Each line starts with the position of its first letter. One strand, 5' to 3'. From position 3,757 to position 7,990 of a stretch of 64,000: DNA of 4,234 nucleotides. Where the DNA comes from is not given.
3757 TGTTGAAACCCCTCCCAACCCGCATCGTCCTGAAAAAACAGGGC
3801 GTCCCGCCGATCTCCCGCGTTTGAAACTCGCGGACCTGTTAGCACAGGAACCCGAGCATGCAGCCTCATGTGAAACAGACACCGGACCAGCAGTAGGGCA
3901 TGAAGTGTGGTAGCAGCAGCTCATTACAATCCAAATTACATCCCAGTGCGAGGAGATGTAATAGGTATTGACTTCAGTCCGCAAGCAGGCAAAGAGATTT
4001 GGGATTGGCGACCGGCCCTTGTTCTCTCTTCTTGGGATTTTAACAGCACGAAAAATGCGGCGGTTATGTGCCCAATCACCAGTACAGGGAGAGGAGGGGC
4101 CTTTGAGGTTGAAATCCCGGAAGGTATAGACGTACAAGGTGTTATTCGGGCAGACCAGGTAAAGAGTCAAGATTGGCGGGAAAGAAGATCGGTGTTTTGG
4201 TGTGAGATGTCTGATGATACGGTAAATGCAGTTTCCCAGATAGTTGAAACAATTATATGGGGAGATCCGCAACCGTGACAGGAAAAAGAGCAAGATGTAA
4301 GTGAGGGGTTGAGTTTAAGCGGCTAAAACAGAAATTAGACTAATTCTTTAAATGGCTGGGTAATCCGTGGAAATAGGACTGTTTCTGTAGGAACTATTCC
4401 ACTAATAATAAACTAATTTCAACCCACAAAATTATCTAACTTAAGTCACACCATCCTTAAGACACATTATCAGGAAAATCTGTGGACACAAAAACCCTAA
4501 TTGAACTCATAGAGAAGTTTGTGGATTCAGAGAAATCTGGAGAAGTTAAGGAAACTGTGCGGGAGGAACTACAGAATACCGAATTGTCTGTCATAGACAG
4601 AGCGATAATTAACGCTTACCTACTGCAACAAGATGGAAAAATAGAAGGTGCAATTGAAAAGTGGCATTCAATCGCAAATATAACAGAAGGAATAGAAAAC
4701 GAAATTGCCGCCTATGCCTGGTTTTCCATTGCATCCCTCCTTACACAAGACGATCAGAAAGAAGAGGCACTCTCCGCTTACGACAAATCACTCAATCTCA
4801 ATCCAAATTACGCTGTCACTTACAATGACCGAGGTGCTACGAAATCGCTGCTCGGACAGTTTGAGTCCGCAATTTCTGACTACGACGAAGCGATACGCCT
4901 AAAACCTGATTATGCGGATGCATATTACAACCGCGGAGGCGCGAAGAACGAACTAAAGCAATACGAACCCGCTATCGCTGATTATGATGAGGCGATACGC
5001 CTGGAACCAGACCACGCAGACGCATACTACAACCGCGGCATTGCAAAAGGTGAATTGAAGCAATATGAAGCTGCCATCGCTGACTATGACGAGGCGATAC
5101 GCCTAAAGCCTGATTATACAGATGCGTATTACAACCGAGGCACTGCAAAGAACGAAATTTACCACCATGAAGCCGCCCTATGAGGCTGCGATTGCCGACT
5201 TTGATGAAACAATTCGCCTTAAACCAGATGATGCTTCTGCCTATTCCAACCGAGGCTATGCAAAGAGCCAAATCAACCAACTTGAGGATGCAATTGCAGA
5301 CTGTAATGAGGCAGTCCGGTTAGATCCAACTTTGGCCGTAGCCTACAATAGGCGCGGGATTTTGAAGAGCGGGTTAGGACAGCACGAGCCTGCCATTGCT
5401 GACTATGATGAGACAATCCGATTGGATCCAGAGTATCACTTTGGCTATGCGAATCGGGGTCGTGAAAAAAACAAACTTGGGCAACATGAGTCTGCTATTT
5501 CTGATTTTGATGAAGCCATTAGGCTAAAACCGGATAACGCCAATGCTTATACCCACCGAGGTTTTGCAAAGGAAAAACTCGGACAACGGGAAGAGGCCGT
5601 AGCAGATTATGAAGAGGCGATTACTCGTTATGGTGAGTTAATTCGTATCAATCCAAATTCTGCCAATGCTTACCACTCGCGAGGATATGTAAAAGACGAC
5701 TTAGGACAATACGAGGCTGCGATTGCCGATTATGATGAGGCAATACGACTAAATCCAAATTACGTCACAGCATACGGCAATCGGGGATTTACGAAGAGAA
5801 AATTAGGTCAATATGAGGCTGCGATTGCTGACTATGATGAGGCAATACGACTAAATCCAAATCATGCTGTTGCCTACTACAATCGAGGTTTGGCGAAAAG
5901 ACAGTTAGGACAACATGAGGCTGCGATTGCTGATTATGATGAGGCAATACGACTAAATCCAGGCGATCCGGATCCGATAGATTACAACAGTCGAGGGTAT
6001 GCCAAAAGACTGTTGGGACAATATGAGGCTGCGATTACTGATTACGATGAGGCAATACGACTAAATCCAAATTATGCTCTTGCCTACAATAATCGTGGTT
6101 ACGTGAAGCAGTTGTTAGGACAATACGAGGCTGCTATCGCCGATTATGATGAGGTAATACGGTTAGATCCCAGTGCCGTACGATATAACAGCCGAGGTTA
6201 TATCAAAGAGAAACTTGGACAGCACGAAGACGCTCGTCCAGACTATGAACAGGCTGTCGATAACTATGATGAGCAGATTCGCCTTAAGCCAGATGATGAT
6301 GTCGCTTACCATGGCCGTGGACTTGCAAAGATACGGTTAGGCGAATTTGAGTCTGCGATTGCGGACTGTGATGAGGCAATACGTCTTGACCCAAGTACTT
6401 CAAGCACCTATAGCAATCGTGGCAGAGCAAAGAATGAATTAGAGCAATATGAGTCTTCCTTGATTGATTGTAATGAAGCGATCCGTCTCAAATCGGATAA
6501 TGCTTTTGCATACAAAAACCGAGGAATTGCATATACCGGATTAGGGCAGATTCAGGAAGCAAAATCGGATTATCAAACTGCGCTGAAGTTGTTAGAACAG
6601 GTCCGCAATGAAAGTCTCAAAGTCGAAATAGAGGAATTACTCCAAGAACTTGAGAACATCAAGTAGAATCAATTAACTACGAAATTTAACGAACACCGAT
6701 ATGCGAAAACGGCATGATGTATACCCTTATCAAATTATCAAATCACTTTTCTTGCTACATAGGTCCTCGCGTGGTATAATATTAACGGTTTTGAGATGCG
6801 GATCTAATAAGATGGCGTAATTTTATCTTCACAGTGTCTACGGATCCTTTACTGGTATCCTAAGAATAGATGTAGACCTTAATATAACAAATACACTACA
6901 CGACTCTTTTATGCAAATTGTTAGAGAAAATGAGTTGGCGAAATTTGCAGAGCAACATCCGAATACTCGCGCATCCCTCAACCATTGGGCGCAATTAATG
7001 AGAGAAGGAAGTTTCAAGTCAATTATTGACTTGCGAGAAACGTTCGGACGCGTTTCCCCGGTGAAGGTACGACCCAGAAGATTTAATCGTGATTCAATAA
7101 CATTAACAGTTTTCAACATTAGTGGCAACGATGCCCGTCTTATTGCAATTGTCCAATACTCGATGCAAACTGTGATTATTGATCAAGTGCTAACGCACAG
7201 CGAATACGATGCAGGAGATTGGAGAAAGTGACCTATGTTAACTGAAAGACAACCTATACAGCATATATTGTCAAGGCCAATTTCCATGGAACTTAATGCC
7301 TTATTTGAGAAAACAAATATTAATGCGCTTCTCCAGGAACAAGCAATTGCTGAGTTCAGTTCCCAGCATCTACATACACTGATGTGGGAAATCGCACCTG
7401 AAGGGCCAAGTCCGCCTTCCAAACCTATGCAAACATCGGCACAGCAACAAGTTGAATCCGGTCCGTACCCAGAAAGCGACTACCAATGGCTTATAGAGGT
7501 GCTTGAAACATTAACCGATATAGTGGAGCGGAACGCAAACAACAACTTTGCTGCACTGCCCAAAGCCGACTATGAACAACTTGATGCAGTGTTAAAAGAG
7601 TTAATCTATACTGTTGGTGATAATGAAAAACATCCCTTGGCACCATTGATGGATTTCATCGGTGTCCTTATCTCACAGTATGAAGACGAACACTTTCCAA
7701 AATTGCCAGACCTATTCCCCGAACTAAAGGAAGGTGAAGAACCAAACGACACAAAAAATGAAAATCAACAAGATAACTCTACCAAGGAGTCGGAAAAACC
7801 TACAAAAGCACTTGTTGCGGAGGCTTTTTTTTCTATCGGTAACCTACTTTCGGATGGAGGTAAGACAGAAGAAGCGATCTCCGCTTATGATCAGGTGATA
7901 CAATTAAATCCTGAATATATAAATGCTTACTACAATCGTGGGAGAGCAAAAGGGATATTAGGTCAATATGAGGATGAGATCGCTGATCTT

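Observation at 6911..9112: A HigB toxin whose antitoxin position is filled by a HigA-N-terminus-like module fused to a 13-unit TPR array instead of an HTH domain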

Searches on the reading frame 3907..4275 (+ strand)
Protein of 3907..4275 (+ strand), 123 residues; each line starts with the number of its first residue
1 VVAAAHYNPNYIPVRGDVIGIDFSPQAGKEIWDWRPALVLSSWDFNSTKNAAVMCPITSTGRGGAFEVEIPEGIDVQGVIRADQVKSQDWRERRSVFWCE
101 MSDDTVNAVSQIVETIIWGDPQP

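Call 39: search_protein_families(library=pfam, proteins=[window:3907-4275:+], max_evalue=0.1)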
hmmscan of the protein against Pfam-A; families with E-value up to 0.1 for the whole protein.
window:3907-4275:+ (123 aa): 1 family
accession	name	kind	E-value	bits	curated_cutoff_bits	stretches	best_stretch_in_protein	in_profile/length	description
PF02452.23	PemK_toxin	-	1.4e-17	64.3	23.1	1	15-115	2-107/109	PemK-like, MazF-like toxin of type II toxin-antitoxin system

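Call 69: search_protein_families(library=padloc, proteins=[window:3907-4275:+], max_evalue=0.01)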
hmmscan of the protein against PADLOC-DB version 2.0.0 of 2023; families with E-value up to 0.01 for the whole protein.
window:3907-4275:+ (123 aa): 0 families

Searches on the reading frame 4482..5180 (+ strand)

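Call 39: search_protein_families(library=pfam, proteins=[window:4482-5180:+], max_evalue=0.1)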
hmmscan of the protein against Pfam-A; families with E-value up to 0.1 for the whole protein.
window:4482-5180:+ (233 aa): 22 families
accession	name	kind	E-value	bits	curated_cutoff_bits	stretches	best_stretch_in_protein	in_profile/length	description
PF13414.12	TPR_11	-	1.5e-34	117.9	26.8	4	124-152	7-35/42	TPR repeat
PF00515.34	TPR_1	-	1.4e-32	110.6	27.8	4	179-212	1-34/34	Tetratricopeptide repeat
PF13181.12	TPR_8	-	4.3e-23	79.9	25.7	4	179-212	1-34/34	Tetratricopeptide repeat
PF07719.23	TPR_2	-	3.2e-22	77.2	27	4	179-212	1-34/34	Tetratricopeptide repeat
PF13431.12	TPR_17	-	1.5e-21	75.3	24.4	4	168-200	2-34/34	Tetratricopeptide repeat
PF13371.12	TPR_9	-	2e-17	63.4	35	2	159-215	9-65/73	Tetratricopeptide repeat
PF13432.12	TPR_16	-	4.5e-15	56.2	32.7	3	160-212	12-64/65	Tetratricopeptide repeat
PF13424.12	TPR_12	-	7.6e-15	55.3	30.1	3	144-209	2-75/77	Tetratricopeptide repeat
PF13428.12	TPR_14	-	1.1e-11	44.6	23.5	1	146-186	2-42/44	Tetratricopeptide repeat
PF13174.12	TPR_6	-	1e-07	32.5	26.3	0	146-177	1-32/33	Tetratricopeptide repeat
PF14559.12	TPR_19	-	2.2e-07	31.5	25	1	125-181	5-61/68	Tetratricopeptide repeat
PF13374.12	TPR_10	-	2.5e-07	30.9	27.5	0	179-208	2-31/42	Tetratricopeptide repeat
PF23914.1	TPR_CcmH_CycH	-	1.6e-05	25.2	42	0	77-110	50-83/158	Cytochrome c-type biogenesis protein H TPR domain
PF12544.13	LAM_C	-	4.6e-05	24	26.7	0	104-151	27-71/127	Lysine-2,3-aminomutase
PF10516.15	SHNi-TPR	-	5.1e-05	23.2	21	0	126-141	16-31/38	SHNi-TPR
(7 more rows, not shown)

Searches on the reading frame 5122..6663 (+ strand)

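Call 39: search_protein_families(library=pfam, proteins=[window:5122-6663:+], max_evalue=0.1)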
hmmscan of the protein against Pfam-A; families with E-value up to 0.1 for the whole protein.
window:5122-6663:+ (514 aa): 34 families (the best 25 are shown)
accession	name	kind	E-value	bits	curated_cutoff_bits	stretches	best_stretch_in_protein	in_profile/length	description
PF00515.34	TPR_1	-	9.9e-104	335.8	27.8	13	249-281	1-33/34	Tetratricopeptide repeat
PF13414.12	TPR_11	-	2.5e-92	302.8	26.8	12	292-333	1-42/42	TPR repeat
PF13181.12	TPR_8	-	2.5e-77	248.9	25.7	12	251-281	3-33/34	Tetratricopeptide repeat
PF07719.23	TPR_2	-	5.4e-74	238.7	27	12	250-282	2-34/34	Tetratricopeptide repeat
PF13431.12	TPR_17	-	1.6e-60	196.8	24.4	8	308-340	2-34/34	Tetratricopeptide repeat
PF13371.12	TPR_9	-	5.6e-48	161.3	35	10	241-284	21-64/73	Tetratricopeptide repeat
PF13432.12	TPR_16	-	2.3e-43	146.6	32.7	7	226-283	8-65/65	Tetratricopeptide repeat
PF13424.12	TPR_12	-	1.1e-42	144.5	30.1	6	216-278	4-74/77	Tetratricopeptide repeat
PF13428.12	TPR_14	-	2.5e-32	108.4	23.5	4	251-284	3-36/44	Tetratricopeptide repeat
PF13374.12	TPR_10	-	3.9e-23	81.2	27.5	3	140-172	2-34/42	Tetratricopeptide repeat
PF13174.12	TPR_6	-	1.9e-22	78.8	26.3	1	251-281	2-32/33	Tetratricopeptide repeat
PF14559.12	TPR_19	-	1.2e-18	67.7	25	3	228-283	4-59/68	Tetratricopeptide repeat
PF01239.28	PPTA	-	2.3e-14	52.5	29.5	0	124-148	3-27/32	Protein prenyltransferase alpha subunit repeat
PF23914.1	TPR_CcmH_CycH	-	5e-11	43.1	42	1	113-212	57-152/158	Cytochrome c-type biogenesis protein H TPR domain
PF03704.23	BTAD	-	1.3e-10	42.2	22.1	2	112-169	68-125/146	Bacterial transcriptional activator domain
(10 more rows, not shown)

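Call 69: search_protein_families(library=padloc, proteins=[window:5122-6663:+], max_evalue=0.01)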
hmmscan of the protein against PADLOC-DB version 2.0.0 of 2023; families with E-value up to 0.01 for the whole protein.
window:5122-6663:+ (514 aa): 4 families
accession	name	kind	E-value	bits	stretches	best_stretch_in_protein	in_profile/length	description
PDLC01171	TPR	-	4.6e-12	43.7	2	44-278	77-316/504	TPR repeats containing protein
PDLC01092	C3a198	-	3.1e-09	34.3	1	251-338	237-325/523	TPR protein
PDLC04781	PDC-M71B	-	0.00027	17.8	0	294-383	358-452/515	-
PDLC00466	JetA1|JetA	-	0.00075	16.5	0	229-276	366-414/465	DUF5716 domain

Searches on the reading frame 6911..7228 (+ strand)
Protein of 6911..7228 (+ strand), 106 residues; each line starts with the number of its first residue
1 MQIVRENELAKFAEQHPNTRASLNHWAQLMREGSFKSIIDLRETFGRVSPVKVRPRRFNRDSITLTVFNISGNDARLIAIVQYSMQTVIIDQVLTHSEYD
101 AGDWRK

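Call 3: search_protein_families(library=pfam, proteins=[window:6911-7228:+], max_evalue=1)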
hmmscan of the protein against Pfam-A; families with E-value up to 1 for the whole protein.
window:6911-7228:+ (106 aa): 1 family
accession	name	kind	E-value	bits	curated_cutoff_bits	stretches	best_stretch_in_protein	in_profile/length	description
PF09907.15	HigB_toxin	-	2.2e-19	69.9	27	1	20-101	2-73/74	HigB_toxin, RelE-like toxic component of a toxin-antitoxin system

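Call 4: search_protein_families(library=ncbifam, proteins=[window:6911-7228:+], max_evalue=1)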
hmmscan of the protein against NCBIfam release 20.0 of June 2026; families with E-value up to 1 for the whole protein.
window:6911-7228:+ (106 aa): 0 families

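Call 6: search_solved_structures(query=window:6911-7228:+, max_evalue=1, show_alignments=2)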
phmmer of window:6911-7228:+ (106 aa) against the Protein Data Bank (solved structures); distinct sequences matched with E-value up to 1: 7.
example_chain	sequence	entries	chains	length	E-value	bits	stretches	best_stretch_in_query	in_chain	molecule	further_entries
5ycl_B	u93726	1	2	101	1.2e-06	31.8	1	2-100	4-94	mRNA interferase HigB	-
5ifg_A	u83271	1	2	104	1.3e-06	31.7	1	2-100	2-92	mRNA interferase HigB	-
6kml_A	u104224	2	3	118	2e-06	31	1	2-100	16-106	mRNA interferase toxin HigB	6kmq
1e07_A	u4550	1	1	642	0.1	16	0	49-85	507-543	CARCINOEMBRYONIC ANTIGEN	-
9qe0_D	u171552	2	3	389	0.47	13.9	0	9-47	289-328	JetB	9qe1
3zyi_A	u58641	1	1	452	0.81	13.1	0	17-60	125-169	LEUCINE-RICH REPEAT-CONTAINING PROTEIN 4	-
6yw5_33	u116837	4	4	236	0.93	12.9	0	7-73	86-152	IGR domain-containing protein | Protein FYV4, mitochondrial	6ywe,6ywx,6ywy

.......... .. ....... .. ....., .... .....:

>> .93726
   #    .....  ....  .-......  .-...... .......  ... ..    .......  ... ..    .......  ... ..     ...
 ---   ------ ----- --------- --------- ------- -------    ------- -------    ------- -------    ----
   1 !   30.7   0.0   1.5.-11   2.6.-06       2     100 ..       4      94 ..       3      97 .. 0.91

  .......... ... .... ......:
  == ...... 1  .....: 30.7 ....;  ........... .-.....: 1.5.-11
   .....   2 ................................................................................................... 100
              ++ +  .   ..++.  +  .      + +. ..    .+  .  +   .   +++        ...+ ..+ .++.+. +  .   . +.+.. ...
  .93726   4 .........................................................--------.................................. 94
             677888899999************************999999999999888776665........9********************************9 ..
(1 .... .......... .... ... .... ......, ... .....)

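Call 69: search_protein_families(library=padloc, proteins=[window:6911-7228:+], max_evalue=0.01)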
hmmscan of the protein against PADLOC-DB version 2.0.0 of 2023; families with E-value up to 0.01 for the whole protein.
window:6911-7228:+ (106 aa): 3 families
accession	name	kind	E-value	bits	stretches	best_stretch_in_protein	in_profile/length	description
PDLC03979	PD-Lambda-2_A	-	1.9e-15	55.4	1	1-103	1-93/97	-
PDLC03981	PD-Lambda-2_A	-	2.5e-15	54.8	1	1-101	1-91/94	-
PDLC03978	PD-Lambda-2_A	-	0.00018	19.8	1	1-93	1-83/87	-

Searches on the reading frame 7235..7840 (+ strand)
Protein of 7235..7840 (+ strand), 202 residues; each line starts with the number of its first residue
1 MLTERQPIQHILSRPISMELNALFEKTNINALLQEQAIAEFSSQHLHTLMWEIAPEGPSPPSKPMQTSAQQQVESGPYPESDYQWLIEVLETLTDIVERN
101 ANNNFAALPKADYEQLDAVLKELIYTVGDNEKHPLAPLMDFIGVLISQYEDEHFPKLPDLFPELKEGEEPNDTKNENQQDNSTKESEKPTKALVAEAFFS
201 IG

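Call 3: search_protein_families(library=pfam, proteins=[window:7235-7840:+], max_evalue=1)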
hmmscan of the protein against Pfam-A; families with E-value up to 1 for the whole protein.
window:7235-7840:+ (202 aa): 0 families

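Call 4: search_protein_families(library=ncbifam, proteins=[window:7235-7840:+], max_evalue=1)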
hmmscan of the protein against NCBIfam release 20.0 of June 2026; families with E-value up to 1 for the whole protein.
window:7235-7840:+ (202 aa): 0 families

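Call 5: search_solved_structures(query=window:7235-7840:+, max_evalue=10, show_alignments=3)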
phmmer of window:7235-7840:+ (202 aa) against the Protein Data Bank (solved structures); distinct sequences matched with E-value up to 10: 2.
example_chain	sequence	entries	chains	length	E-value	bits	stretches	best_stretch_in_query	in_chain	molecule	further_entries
8tea_D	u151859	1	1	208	0.63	13.2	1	58-99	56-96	Envelope glycoprotein UL130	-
7kbb_D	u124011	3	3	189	0.64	13.2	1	58-99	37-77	Envelope glycoprotein UL130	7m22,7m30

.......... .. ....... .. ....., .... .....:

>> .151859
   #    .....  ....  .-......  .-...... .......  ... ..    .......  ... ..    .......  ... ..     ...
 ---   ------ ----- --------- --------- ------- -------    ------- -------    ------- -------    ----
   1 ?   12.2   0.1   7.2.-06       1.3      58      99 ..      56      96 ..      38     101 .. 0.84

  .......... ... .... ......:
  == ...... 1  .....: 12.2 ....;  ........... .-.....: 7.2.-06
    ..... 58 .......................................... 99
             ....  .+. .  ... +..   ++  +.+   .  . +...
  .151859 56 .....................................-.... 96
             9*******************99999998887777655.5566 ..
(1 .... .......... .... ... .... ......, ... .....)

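Call 7: find_homologous_proteins(query=window:7235-7762:+, max_evalue=0.01)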
Query window:7235-7762:+ (176 aa): 20 proteins with E <= 0.01 among 63 candidates.
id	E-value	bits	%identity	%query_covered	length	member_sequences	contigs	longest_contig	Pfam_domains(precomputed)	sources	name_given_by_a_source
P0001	1.8e-76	274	72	99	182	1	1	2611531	-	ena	-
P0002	1.1e-68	249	67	99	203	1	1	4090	-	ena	-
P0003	1.5e-68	248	68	100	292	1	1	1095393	PF13431.13,PF13414.13,PF00515.35,PF13432.13,PF13181.13,PF07719.24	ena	-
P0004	1.9e-64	235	69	94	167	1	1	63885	-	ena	-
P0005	5.8e-63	230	70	89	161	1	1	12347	-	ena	-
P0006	1.3e-62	229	66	93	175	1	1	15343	-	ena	-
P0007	1.0e-59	219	65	90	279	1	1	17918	PF14559.13,PF13431.13,PF13414.13,PF13371.13,PF00515.35,PF13424.13,PF13432.13,PF13428.13,PF13181.13,PF07719.24,PF13174.13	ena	-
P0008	1.4e-50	190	77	68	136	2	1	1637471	-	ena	-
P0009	1.8e-49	186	76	68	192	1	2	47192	PF13414.13,PF00515.35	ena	-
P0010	3.5e-49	185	65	80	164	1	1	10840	-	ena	-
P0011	6.5e-48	181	62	83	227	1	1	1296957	-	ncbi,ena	-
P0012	2.5e-44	169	72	63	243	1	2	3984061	PF13431.13,PF13414.13,PF13371.13,PF00515.35,PF13432.13,PF13181.13,PF07719.24,PF13174.13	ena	-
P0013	4.4e-44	169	72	64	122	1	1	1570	-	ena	-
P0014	7.7e-43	165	77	57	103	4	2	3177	-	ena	-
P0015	1.4e-31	128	74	50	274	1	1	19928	PF13431.13,PF13414.13,PF13371.13,PF00515.35,PF13432.13,PF13428.13,PF13181.13,PF07719.24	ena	-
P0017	2.9e-27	114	61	55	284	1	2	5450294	PF13431.13,PF13414.13,PF13371.13,PF00515.35,PF13181.13,PF07719.24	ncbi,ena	-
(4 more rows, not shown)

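Call 13: find_encoding_contigs(protein=P0001, flank=5000, max_places=3)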
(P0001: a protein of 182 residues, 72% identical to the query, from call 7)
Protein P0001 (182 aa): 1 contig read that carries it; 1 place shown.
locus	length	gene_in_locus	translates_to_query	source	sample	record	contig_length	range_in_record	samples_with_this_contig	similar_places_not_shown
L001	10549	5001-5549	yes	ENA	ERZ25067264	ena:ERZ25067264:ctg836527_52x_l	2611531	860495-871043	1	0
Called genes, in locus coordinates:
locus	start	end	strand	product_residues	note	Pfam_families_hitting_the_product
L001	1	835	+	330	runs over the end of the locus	PF00106:adh_short (weak), PF01073:3Beta_HSD, PF01370:Epimerase, PF02719:Polysacc_synt_2, PF04321:RmlD_sub_bind, PF07993:NAD_binding_4, PF08659:KR (weak), PF16363:GDP_Man_Dehyd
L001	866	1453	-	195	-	-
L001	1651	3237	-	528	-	PF00682:HMGL-like, PF22617:HCS_D2, PF08502:LeuA_dimer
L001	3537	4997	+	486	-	PF02113:Peptidase_S13, PF09907:HigB_toxin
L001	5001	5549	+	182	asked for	-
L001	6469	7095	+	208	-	-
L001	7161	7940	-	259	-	PF05721:PhyH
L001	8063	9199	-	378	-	PF00174:Oxidored_molyb, PF03404:Mo-co_dimer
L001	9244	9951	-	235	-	PF00081:Sod_Fe_N, PF02777:Sod_Fe_C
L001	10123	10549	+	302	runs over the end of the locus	PF01734:Patatin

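Call 14: find_encoding_contigs(protein=P0017, flank=5000, max_places=3)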
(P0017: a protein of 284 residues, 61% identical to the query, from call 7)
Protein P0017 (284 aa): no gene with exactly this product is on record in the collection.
